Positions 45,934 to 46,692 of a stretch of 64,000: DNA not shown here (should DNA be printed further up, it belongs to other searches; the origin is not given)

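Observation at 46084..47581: Translationally coupled unknown protein plus Ser/Thr kinase downstream of the MTase-nuclease gene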

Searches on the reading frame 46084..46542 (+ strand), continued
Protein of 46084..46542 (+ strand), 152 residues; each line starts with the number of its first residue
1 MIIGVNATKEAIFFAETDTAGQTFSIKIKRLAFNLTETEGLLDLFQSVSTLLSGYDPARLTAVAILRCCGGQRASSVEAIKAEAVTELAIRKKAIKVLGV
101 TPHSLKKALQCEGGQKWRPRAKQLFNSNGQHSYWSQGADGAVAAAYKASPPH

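Call 78: search_protein_families(library=pfam, proteins=[L004:1-450:+, L005:281-745:+], max_evalue=0.01)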
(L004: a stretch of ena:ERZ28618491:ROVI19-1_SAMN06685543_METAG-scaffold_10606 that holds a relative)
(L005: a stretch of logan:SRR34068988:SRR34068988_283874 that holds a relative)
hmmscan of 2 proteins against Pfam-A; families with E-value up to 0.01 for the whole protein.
L004:1-450:+ (149 aa): 0 families

L005:281-745:+ (154 aa): 0 families

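Call 81: search_protein_families(library=pfam, proteins=[L098:7340-7771:-, L098:8569-8964:+, L098:9134-11131:+, L107:7146-7787:-, L107:8491-8958:+, L159:6857-7933:+, L159:8498-8908:+, L099:7006-7317:+, L099:4760-6316:-, L103:6892-8004:+], max_evalue=0.001)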
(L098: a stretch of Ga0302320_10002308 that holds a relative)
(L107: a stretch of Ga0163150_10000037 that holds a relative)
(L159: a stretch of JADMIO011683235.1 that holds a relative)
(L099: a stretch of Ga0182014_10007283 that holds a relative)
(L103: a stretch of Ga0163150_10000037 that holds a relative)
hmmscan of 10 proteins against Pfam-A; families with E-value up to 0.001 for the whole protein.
L098:7340-7771:- (143 aa): 1 family
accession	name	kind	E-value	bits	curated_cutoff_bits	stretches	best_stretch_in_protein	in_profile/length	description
PF11999.13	Ice_binding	-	1.1e-21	78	28.7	1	1-59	146-204/208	Ice-binding-like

L098:8569-8964:+ (131 aa): 0 families

L098:9134-11131:+ (665 aa): 2 families
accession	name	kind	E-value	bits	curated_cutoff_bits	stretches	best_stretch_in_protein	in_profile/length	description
PF03160.20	Calx-beta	-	1.4e-10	41.6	27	1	364-459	20-118/119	Calx-beta domain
PF00704.34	Glyco_hydro_18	-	8.2e-06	26.1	29.6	1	45-236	6-188/317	Glycosyl hydrolases family 18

L107:7146-7787:- (213 aa): 0 families

L107:8491-8958:+ (155 aa): 1 family
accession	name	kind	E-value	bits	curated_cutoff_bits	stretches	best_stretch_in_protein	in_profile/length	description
PF01964.24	ThiC_Rad_SAM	-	1.6e-30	106.6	25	1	13-131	212-309/420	Radical SAM ThiC family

L159:6857-7933:+ (358 aa): 4 families
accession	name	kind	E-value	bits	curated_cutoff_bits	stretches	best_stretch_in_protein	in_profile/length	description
PF00106.31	adh_short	-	5.1e-48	163.6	26.6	1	107-289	1-190/195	short chain dehydrogenase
PF13561.12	adh_short_C2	-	4.9e-46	157.7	27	1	115-353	5-235/236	Enoyl-(Acyl carrier protein) reductase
PF08659.16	KR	-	1.1e-12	48.7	22.6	1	108-264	2-165/180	KR domain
PF01370.27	Epimerase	-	1.7e-07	31.3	20.9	1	109-237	1-117/240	NAD dependent epimerase/dehydratase family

L159:8498-8908:+ (136 aa): 1 family
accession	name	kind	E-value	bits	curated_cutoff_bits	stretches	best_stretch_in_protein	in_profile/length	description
PF07166.16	DUF1398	-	5.3e-08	33.4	22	0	65-121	57-113/119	Protein of unknown function (DUF1398)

L099:7006-7317:+ (103 aa): 0 families

L099:4760-6316:- (518 aa): 1 family
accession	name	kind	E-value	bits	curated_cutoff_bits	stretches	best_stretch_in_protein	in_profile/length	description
PF04349.18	MdoG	-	7.4e-171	569.7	25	1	41-514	1-478/478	Periplasmic glucan biosynthesis protein, MdoG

L103:6892-8004:+ (370 aa): 2 families
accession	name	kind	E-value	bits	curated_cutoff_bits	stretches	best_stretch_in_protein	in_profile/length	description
PF17761.7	DUF1016_N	-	5e-44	150.2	32.8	1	31-164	4-137/137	DUF1016 N-terminal domain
PF06250.17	YhcG_C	-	2e-40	138.7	32.5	1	193-334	3-148/157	YhcG PDDEXK nuclease domain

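Call 87: search_protein_families(library=phrogs, proteins=[window:46084-46542:+, L119:656-1135:+], max_evalue=0.01)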
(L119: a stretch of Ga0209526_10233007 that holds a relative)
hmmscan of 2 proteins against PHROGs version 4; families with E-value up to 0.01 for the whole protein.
window:46084-46542:+ (152 aa): 0 families

L119:656-1135:+ (159 aa): 0 families

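Call 93: search_protein_families(library=pfam, proteins=[P0209, P0185, P0217, P0220, P0106], max_evalue=0.01)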
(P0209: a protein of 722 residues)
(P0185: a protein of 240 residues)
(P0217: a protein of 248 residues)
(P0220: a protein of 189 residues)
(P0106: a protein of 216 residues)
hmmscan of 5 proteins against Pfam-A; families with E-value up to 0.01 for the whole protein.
P0209 (722 aa): 3 families
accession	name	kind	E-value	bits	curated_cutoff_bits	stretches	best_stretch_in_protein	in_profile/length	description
PF06605.17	Prophage_tail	-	0.00038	20.6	31.3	0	643-704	107-166/250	Prophage endopeptidase tail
PF24856.1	AraA_central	-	0.00069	20.5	24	0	320-426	26-133/148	L-arabinose isomerase central domain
PF17267.7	DUF5333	-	0.0012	19.5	27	0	535-567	26-58/110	Family of unknown function (DUF5333)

P0185 (240 aa): 0 families

P0217 (248 aa): 1 family
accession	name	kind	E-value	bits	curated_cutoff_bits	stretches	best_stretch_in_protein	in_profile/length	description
PF07228.17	SpoIIE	-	9.1e-15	55.5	25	1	74-171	6-104/192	Stage II sporulation protein E (SpoIIE)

P0220 (189 aa): 1 family
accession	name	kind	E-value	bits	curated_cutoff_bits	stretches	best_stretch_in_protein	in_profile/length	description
PF02075.23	RuvC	-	3e-35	121.7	22.2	1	27-172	2-147/148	Crossover junction endodeoxyribonuclease RuvC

P0106 (216 aa): 0 families
